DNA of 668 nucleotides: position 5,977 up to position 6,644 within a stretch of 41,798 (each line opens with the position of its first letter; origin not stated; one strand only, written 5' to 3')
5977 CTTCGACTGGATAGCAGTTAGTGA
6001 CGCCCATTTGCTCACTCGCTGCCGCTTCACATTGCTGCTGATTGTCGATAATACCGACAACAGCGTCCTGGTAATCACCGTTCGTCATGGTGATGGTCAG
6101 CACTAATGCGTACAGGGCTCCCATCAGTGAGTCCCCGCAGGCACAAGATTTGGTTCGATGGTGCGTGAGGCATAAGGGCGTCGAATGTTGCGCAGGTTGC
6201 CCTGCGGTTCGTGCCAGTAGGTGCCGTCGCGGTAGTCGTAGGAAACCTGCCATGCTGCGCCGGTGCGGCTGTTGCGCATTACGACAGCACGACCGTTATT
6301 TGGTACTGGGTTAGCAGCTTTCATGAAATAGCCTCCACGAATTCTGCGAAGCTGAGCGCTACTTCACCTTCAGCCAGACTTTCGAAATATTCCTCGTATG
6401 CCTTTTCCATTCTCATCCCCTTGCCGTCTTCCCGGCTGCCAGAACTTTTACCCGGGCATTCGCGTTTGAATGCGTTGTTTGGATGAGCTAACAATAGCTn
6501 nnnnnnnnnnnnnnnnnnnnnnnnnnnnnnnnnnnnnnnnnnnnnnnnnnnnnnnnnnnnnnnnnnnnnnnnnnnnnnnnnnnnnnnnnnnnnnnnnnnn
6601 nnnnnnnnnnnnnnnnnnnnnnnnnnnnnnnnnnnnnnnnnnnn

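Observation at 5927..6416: Chain of ATGA-coupled small ORFs at the start of the PL transcript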

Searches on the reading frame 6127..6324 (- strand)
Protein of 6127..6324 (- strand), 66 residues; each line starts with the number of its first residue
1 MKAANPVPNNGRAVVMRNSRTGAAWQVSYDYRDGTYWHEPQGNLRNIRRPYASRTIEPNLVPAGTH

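Call 6: search_protein_families(library=phrogs, proteins=[window:6127-6324:-], max_evalue=0.01)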
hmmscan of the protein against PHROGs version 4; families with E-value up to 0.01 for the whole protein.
seq(66 aa): 1 family
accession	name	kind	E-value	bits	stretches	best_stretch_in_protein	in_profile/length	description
phrog_3722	-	unknown function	6.5e-44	148.9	1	4-66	2-64/64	-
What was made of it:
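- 6124..6324 (-): ORF2: a 66-aa basic protein (net charge +5) of family phrog_3722, predicted to form a small SH3-like beta barrel. phrog_3722 at E = 6.5e-44 (call 6).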

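Call 7: search_protein_families(library=pfam, proteins=[window:6127-6324:-], max_evalue=0.01)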
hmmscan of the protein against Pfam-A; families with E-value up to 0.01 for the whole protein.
seq(66 aa): 0 families

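Call 17: find_homologous_proteins(query=window:6127-6324:-)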
Query seq(66 aa) (66 aa): 81 proteins with E <= 0.001 among 81 candidates.
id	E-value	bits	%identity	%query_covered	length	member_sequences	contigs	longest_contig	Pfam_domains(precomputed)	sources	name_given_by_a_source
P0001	3.5e-33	130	88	100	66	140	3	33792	-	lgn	-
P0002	5.7e-33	129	88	100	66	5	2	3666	-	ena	-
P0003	7.2e-33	129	88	100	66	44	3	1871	-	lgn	-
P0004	9.8e-33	128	88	100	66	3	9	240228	-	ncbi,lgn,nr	ncbi:hypothetical protein R4U18_002265 [Salmonella enterica]|nr:hypothetical protein [Salmonella ent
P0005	1.2e-32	128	88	100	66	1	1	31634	-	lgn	-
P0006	1.2e-32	128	88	100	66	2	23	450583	-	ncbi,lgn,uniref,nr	ncbi:hypothetical protein R533_07770 [Salmonella enterica subsp. houtenae serovar 40:z4,z32:-]|unire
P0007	2.0e-32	127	88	100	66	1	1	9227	-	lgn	-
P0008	2.3e-31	124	86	100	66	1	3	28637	-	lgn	-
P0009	3.4e-31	124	86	95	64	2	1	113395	-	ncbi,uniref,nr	ncbi:hypothetical protein [Citrobacter farmeri]|uniref:hypothetical protein n=1 Tax=Citrobacter farm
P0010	3.8e-31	123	86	95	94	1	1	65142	-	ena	-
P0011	4.2e-31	123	79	100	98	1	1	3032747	-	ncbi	-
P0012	7.8e-31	122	83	95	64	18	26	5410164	-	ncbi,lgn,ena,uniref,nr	ncbi:TPA: hypothetical protein NPW24_000492 [Klebsiella pneumoniae]|uniref:hypothetical protein n=1 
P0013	8.6e-31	122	82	100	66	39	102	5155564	-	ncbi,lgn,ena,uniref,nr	ncbi:hypothetical protein J3179_004676 [Salmonella enterica]|uniref:Uncharacterized protein n=2 Tax=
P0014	1.6e-30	121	83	100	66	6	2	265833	-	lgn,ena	-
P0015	1.7e-30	121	84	95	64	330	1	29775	-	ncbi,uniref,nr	ncbi:hypothetical protein I4543_27960 [Klebsiella michiganensis]|uniref:hypothetical protein n=1 Tax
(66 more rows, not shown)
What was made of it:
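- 6124..6324 (-): It has 81 close homologues, all enterobacterial (call 17).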

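Call 34: find_related_loci(query=A1, collection=viral_contigs, flank=3000)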
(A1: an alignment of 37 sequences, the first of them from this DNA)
Query A1 (66 aa) in viral_contigs; peptide patterns used: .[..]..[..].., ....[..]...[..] (x = any residue, [..] = any of these).
380 stretches matched a pattern; 348 encode a relative of the query (tblastn E <= 1e-3); the best 80 are kept; 80 distinct loci.
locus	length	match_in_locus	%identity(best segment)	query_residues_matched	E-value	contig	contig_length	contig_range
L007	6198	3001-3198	98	1-66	2e-41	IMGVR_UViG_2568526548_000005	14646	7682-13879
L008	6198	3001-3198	100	1-66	1e-41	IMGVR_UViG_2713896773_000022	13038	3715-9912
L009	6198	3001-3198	100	1-66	1e-41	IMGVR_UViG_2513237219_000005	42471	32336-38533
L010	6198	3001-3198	98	1-66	6e-41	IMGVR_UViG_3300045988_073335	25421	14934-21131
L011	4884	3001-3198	95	1-66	1e-39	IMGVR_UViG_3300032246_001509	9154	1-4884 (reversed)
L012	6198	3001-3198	95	1-66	1e-39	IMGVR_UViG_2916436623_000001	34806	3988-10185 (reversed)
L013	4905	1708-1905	94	1-66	4e-39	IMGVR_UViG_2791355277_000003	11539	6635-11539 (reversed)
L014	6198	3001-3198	94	1-66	1e-38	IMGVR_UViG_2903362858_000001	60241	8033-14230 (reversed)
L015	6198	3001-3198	94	1-66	1e-38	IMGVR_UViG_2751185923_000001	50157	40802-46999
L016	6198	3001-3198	92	1-66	7e-39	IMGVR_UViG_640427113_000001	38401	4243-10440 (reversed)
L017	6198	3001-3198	94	1-66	1e-38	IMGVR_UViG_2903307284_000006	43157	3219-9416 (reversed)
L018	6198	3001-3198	94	1-66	1e-38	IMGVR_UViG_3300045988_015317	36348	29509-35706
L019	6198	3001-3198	94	1-66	1e-38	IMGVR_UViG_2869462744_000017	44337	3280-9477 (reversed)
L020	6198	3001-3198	94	1-66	1e-38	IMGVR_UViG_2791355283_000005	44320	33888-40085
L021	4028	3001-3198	94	1-66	1e-38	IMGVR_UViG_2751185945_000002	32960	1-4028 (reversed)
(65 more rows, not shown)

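Call 52: predict_structure(alignment_id=A1)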
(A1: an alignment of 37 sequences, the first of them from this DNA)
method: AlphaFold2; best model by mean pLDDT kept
length: 66 residues; sequences in the alignment: 37
mean_pLDDT: 81.3   pTM: 0.65
mean pLDDT of the five models: 81.3, 80.6, 80.1, 79.5, 77.6
residues with pLDDT >= 90: 15; 70-90: 39; 50-70: 8; < 50: 4
segments of 3 or more residues with pLDDT < 50: 1-3
pLDDT, mean of each block of 10 residues (from residue 1): 59 86 89 89 84 89 69
secondary structure, 60 per line:
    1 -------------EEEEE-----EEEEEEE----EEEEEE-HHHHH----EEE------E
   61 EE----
elements in order: E14-18 E24-30 E35-40 H42-46 E51-53 E60-62
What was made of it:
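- On Lambda N-type antiterminator: ORF2 is predicted to be mostly beta-strand (call 52).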

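Call 63: search_protein_families(library=padloc, proteins=[window:6127-6324:-], max_evalue=0.01)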
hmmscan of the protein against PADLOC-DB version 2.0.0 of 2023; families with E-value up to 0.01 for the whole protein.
seq(66 aa): 0 families

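Call 64: search_solved_structures(query=A1, max_evalue=1)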
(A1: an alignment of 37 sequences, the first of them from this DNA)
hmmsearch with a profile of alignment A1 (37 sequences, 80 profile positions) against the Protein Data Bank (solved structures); distinct sequences matched with E-value up to 1: 0.

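Call 69: search_protein_families(library=ncbifam, proteins=[window:6127-6324:-], max_evalue=0.01)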
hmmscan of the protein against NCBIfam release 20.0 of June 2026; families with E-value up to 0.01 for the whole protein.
seq(66 aa): 0 families

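Call 71: search_protein_representatives(alignment_id=A1)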
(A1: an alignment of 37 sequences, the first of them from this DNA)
Query: 37 sequences, 80 profile positions. Proteins with E-value up to 0.001 (for the whole library): 29; up to 1e-10: 20; up to 1e-30: 4. The best 29 are listed.
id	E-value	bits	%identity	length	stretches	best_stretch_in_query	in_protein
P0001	6.7e-36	138.0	-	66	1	1-66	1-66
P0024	3.6e-35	135.7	-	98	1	2-66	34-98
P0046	5.3e-35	135.1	-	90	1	2-66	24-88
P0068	1.6e-33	130.4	-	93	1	2-66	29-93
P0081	1.5e-27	111.2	-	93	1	3-80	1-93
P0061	3.3e-27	110.2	-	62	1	17-66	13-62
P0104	3.3e-26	106.9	-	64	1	3-66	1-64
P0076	5.3e-25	103.1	-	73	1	3-68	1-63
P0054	5.9e-25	102.9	-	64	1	20-66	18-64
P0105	5.4e-24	99.9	-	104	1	3-64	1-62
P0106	9.1e-19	83.1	-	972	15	25-66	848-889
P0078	3.2e-18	81.3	-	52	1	1-41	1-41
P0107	4.0e-18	81.0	-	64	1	3-66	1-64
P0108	1.2e-16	76.3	-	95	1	7-71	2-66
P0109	2.5e-16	75.3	-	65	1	4-66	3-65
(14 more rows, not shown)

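Call 75: fold_search(model_id=the predicted structure, library=viral)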
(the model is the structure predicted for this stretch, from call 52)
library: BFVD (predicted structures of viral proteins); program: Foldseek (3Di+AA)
matches with E <= 10: 661; with E <= 0.001: 0
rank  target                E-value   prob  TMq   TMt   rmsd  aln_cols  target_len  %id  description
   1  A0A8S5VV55            7.5e-02  0.94  0.50  0.43  10.2        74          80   12  (no name in the UniProt tables at hand)
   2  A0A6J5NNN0            1.0e-01  0.95  0.49  0.08   7.3        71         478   24  Uncharacterized protein [uncultured Caudovirales phage]
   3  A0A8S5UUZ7            1.8e-01  0.47  0.36  0.12  10.4        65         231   14  DUF5655 domain-containing protein [Siphoviridae sp. ctaDn21]
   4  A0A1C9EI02            2.0e-01  0.89  0.52  0.46   4.2        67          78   12  Uncharacterized protein [Gordonia phage Nyceirae]
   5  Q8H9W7                2.2e-01  0.98  0.61  0.56   6.0        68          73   10  ORF.53 [Pseudomonas phage PaP3]
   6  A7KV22                2.6e-01  0.87  0.52  0.46   3.9        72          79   14  (no name in the UniProt tables at hand)
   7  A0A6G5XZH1            2.9e-01  0.75  0.40  0.24   3.6        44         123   14  (no name in the UniProt tables at hand)
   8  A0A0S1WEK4            2.9e-01  0.72  0.44  0.50   3.5        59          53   15  (no name in the UniProt tables at hand)
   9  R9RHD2                3.1e-01  0.85  0.47  0.28   3.8        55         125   16  (no name in the UniProt tables at hand)
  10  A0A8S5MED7            3.2e-01  0.57  0.40  0.38   5.2        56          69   11  Uncharacterized protein [Siphoviridae sp. ctYh54]
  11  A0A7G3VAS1            3.6e-01  0.91  0.58  0.26   4.1        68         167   10  (no name in the UniProt tables at hand)
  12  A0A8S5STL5            3.6e-01  0.60  0.36  0.42   7.7        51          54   14  Uncharacterized protein [Siphoviridae sp. ctFRY1]
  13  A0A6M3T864            4.1e-01  0.93  0.48  0.50   3.2        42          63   12  (no name in the UniProt tables at hand)
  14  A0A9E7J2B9            4.1e-01  0.21  0.28  0.15   7.3        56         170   12  (no name in the UniProt tables at hand)
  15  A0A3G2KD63            4.3e-01  0.60  0.47  0.48   6.7        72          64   18  Uncharacterized protein [Microbacterium phage Armstrong]
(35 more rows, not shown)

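Call 77: list_cluster_members(proteins=[window:6127-6324:-, window:5930-6124:-, window:6324-6410:-, window:6324-6416:-])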
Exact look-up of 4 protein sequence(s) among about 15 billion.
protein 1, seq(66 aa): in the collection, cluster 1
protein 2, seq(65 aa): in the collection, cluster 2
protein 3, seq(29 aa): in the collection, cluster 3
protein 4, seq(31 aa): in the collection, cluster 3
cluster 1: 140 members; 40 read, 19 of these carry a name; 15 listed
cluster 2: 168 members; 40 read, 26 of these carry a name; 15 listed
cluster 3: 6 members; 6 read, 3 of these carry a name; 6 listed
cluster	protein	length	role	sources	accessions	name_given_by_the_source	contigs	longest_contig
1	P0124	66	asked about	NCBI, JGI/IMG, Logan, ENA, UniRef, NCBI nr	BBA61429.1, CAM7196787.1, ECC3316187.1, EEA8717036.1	hypothetical protein L2106_19010 [Citrobacter portucalensis] | hypothetical protein | Uncharacterized protein n=1 Tax=Escherichia coli TaxID=562 RepID=A0A0P7KZQ4_ECOLX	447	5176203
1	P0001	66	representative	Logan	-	-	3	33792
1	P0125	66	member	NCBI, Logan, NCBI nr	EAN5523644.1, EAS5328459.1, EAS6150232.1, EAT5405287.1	hypothetical protein GV873_09870 [Salmonella enterica] | hypothetical protein [Salmonella enterica]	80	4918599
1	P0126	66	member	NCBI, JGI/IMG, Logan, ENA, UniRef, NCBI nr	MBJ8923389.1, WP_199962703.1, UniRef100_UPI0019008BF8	hypothetical protein [Citrobacter sp. FDAARGOS_156] | hypothetical protein | hypothetical protein n=1 Tax=Citrobacter sp. FDAARGOS_156 TaxID=1702170 ...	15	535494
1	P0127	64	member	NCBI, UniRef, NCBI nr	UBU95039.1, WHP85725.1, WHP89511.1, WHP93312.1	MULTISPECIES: hypothetical protein [Edwardsiella] | Uncharacterized protein n=1 Tax=Edwardsiella anguillarum TaxID=1821960 ...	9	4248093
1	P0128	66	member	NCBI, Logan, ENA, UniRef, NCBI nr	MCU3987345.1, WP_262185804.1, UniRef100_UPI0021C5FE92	hypothetical protein [Enterobacter mori] | hypothetical protein n=1 Tax=Enterobacter mori TaxID=539813 RepID=UPI0021C5FE92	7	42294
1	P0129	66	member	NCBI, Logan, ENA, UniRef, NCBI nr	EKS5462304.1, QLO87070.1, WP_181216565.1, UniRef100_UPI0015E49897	hypothetical protein QB713_000535 [Escherichia coli] | hypothetical protein n=1 Tax=Enterobacter sp. RHBSTW-00975 TaxID=2742673 ... | hypothetical protein [Enterobacter sp. RHBSTW-00975]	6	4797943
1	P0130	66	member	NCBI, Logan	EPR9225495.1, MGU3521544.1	hypothetical protein ACLBW2_00355 [Enterobacteriaceae bacterium C23F]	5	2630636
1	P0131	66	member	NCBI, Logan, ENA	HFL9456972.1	TPA: hypothetical protein ACG5ZF_000558 [Escherichia coli]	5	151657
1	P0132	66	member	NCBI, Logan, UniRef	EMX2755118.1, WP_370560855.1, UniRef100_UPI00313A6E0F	hypothetical protein [Escherichia coli] | hypothetical protein n=1 Tax=Escherichia coli TaxID=562 RepID=UPI00313A6E0F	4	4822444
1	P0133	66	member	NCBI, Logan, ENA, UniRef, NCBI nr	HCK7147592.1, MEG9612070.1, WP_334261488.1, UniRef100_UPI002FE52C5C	hypothetical protein V6W99_24130 [Citrobacter portucalensis] | hypothetical protein n=1 Tax=Citrobacter portucalensis TaxID=1639133 RepID=UPI002FE52C5C | hypothetical protein [Enterobacter roggenkampii]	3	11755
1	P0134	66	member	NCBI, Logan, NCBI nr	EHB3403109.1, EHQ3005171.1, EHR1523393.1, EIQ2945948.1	hypothetical protein JYG19_003524 [Salmonella enterica] | hypothetical protein [Salmonella enterica]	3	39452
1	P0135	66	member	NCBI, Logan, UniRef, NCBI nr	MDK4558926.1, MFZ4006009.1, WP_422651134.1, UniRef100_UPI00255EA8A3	hypothetical protein OIP13_13635 [Citrobacter freundii] | hypothetical protein n=1 Tax=Citrobacter freundii TaxID=546 RepID=UPI00255EA8A3 | hypothetical protein [Citrobacter freundii]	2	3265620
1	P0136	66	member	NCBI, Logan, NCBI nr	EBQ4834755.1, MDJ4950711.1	hypothetical protein T061_07955 [Salmonella enterica subsp. arizonae] | hypothetical protein [Salmonella enterica subsp. arizonae]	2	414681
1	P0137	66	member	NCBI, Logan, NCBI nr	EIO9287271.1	hypothetical protein LRI36_003308 [Salmonella enterica] | hypothetical protein [Salmonella enterica]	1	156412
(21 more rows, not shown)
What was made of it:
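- Closest known: YebW. Same: A cluster member is labelled 'YebW family' (call 77).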

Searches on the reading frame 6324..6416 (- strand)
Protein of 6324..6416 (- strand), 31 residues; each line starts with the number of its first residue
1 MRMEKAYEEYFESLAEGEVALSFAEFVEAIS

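Call 6: search_protein_families(library=phrogs, proteins=[window:6324-6416:-], max_evalue=0.01)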
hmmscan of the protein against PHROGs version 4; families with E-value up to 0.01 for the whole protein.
seq(31 aa): 3 families
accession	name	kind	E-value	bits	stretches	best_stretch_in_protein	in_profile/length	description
phrog_2061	-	unknown function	1e-14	55.5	1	1-31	17-47/54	-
phrog_35040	-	unknown function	8.6e-09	36.4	1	3-30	21-48/205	-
phrog_22232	-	unknown function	0.0003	21.5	1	7-29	15-37/46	unknown function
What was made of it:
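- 6321..6410 (-): ORF1: a 29-aa acidic peptide (net charge -7), a truncated YdfB-family member. It is an optional 86-nt cassette. phrog_2061 at E = 1e-14 (call 6).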

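Call 7: search_protein_families(library=pfam, proteins=[window:6324-6416:-], max_evalue=0.01)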
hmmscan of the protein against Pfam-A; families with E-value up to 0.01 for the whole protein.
seq(31 aa): 0 families

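Call 63: search_protein_families(library=padloc, proteins=[window:6324-6410:-], max_evalue=0.01)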
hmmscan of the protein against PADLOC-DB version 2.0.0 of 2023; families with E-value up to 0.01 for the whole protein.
seq(29 aa): 0 families

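Call 69: search_protein_families(library=ncbifam, proteins=[window:6324-6410:-], max_evalue=0.01)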
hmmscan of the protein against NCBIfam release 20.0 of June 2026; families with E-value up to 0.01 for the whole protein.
seq(29 aa): 0 families

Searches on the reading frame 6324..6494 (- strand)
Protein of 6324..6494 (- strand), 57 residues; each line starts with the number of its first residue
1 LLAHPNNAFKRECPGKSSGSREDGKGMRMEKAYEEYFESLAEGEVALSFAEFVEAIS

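Call 68: search_protein_families(library=phrogs, proteins=[window:6324-6494:-], max_evalue=0.001)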
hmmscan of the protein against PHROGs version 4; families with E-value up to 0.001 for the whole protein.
seq(57 aa): 2 families
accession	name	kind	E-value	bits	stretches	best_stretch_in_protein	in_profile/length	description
phrog_2061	-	unknown function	6e-15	56.2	1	27-57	17-47/54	-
phrog_35040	-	unknown function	1.4e-08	35.7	1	28-56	20-48/205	-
